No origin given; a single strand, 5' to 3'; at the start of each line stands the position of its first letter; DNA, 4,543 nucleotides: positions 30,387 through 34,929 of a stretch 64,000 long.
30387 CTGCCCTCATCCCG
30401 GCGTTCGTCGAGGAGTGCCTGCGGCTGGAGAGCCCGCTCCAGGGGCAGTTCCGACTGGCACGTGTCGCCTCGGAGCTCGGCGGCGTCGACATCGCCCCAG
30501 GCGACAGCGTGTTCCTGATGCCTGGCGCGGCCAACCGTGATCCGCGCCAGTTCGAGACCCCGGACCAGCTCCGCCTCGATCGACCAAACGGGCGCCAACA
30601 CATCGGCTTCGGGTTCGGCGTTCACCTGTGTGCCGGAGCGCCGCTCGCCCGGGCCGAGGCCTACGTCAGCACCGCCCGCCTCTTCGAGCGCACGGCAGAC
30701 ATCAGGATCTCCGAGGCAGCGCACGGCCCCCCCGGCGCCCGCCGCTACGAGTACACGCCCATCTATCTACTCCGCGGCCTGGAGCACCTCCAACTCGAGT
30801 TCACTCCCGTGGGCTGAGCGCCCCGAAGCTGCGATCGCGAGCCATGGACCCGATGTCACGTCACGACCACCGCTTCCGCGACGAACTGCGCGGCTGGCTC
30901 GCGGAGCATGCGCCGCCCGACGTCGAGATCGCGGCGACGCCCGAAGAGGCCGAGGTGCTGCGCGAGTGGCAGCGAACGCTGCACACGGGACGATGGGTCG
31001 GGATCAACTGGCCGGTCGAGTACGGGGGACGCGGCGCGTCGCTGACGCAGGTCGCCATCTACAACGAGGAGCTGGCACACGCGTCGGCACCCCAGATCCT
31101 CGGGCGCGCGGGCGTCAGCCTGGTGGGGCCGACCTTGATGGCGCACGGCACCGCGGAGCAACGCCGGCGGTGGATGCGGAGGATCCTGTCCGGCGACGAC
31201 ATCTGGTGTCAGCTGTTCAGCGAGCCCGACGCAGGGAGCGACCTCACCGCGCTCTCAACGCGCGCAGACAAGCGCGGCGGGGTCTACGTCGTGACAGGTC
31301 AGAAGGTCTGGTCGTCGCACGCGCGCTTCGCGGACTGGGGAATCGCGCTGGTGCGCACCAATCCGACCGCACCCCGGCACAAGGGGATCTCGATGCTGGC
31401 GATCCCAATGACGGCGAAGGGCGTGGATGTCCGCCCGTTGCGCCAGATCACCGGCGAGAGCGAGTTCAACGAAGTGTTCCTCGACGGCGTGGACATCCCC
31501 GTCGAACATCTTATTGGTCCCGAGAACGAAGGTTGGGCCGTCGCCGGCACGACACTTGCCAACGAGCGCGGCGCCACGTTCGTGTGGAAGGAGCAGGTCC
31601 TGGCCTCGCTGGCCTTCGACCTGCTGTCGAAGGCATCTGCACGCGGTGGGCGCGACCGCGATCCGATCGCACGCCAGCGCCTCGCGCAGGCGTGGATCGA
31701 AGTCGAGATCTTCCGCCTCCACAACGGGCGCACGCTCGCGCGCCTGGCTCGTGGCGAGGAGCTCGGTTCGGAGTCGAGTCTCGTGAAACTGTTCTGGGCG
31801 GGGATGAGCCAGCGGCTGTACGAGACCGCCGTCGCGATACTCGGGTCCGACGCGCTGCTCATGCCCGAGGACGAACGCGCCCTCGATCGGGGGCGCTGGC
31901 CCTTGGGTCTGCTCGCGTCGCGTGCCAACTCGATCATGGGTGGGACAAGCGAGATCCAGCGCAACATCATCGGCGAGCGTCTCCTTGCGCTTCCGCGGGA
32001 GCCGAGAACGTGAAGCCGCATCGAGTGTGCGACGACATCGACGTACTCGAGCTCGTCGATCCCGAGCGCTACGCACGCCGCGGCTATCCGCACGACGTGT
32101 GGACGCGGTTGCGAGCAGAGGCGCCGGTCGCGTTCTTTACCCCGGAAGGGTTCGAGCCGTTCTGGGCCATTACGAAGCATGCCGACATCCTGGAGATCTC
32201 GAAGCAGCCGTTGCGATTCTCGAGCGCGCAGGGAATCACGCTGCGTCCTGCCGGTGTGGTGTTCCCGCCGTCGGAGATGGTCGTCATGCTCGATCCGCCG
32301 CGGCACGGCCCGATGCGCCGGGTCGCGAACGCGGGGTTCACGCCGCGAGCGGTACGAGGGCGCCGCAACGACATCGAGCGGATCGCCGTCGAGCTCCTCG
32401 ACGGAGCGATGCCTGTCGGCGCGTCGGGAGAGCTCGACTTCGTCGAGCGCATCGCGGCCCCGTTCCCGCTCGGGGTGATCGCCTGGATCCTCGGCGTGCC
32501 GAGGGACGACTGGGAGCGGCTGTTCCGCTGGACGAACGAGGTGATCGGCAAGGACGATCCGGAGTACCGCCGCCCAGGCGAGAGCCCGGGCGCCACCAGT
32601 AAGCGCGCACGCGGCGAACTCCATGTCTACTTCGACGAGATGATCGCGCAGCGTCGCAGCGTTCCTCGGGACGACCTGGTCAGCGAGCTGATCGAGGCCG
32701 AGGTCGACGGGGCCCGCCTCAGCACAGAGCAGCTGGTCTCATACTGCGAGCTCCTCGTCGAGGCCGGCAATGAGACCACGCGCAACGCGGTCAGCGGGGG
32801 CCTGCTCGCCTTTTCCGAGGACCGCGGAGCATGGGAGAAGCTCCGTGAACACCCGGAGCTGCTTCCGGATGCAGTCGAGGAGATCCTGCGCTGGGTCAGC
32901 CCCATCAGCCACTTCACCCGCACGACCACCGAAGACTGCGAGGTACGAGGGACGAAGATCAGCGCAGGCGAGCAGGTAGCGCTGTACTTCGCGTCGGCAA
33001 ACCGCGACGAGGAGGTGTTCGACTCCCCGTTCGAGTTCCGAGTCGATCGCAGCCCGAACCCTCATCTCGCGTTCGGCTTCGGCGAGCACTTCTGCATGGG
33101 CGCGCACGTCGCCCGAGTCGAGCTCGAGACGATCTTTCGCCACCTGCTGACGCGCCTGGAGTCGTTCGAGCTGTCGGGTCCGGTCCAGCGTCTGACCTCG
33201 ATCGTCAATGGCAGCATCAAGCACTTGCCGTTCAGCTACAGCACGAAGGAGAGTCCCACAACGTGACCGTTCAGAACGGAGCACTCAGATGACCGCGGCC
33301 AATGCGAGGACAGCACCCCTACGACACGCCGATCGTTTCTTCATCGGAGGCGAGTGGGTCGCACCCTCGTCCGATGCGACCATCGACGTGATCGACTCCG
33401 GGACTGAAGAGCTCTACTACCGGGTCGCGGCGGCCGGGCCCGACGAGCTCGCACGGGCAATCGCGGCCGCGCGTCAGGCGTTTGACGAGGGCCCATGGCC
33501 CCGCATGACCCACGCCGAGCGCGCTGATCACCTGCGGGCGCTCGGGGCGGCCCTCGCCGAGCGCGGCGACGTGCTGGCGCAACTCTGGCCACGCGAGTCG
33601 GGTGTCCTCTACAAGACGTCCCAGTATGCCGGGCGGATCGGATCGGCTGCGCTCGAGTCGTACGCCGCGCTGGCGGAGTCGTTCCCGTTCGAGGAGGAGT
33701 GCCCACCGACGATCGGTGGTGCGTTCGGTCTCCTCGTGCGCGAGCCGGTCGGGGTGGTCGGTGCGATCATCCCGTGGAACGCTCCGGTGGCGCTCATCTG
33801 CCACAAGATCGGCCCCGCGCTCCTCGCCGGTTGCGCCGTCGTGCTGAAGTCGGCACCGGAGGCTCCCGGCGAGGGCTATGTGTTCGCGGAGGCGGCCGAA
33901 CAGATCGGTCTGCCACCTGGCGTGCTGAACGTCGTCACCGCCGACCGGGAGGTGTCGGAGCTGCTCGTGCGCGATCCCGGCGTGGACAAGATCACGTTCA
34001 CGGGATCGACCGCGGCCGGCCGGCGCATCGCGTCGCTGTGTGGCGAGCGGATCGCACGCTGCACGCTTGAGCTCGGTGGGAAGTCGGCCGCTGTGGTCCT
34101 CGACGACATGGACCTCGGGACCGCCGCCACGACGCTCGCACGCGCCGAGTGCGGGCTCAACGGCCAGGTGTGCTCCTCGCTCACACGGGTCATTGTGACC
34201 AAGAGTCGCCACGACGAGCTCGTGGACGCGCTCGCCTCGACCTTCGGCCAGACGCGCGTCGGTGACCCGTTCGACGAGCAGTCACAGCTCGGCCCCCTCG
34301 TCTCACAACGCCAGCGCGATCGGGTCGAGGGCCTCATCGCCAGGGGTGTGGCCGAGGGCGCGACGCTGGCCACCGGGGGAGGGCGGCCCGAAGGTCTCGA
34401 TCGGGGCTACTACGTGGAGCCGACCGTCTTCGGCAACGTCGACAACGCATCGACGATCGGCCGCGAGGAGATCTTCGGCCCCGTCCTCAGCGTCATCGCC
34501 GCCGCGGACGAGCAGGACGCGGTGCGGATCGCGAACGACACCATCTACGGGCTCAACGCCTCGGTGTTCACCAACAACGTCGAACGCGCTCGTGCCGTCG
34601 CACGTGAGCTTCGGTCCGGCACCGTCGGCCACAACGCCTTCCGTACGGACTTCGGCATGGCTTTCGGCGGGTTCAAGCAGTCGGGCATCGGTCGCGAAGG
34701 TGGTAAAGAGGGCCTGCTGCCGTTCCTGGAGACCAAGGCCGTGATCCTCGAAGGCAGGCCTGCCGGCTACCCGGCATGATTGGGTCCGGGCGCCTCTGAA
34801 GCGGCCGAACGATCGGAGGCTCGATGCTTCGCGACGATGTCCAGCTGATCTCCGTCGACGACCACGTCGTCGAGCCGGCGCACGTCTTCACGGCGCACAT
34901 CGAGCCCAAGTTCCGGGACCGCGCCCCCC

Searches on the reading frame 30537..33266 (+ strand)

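Call 32: search_protein_families(library=pfam, proteins=[window:30537-33266:+], max_evalue=0.00001)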
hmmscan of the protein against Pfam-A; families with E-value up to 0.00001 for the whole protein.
window:30537-33266:+ (909 aa): 1 family
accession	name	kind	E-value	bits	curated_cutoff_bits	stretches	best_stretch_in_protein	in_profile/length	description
PF00067.27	p450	-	6.3e-24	85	22.8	1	688-875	209-433/462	Cytochrome P450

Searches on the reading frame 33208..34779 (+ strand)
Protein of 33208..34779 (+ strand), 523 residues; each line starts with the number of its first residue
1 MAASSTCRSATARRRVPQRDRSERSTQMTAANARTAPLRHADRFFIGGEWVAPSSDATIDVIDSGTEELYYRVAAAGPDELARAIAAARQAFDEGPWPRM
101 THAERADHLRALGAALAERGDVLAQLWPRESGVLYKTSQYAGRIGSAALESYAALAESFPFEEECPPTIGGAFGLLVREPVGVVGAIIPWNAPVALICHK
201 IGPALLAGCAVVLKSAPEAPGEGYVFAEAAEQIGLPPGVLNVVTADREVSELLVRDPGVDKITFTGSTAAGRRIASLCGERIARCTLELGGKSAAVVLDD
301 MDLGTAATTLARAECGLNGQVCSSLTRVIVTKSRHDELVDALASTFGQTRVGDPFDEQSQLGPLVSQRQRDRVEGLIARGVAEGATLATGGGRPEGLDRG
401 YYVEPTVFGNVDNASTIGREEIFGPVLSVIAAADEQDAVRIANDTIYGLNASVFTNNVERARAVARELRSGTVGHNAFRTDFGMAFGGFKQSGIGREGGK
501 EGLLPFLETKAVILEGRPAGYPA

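Call 44: search_protein_families(library=pfam, proteins=[window:33208-34779:+], max_evalue=0.001)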
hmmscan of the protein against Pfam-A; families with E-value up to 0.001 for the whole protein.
window:33208-34779:+ (523 aa): 1 family
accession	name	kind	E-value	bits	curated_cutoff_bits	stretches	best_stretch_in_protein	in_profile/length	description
PF00171.27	Aldedh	-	1.8e-148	495.4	23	1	50-512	1-461/461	Aldehyde dehydrogenase family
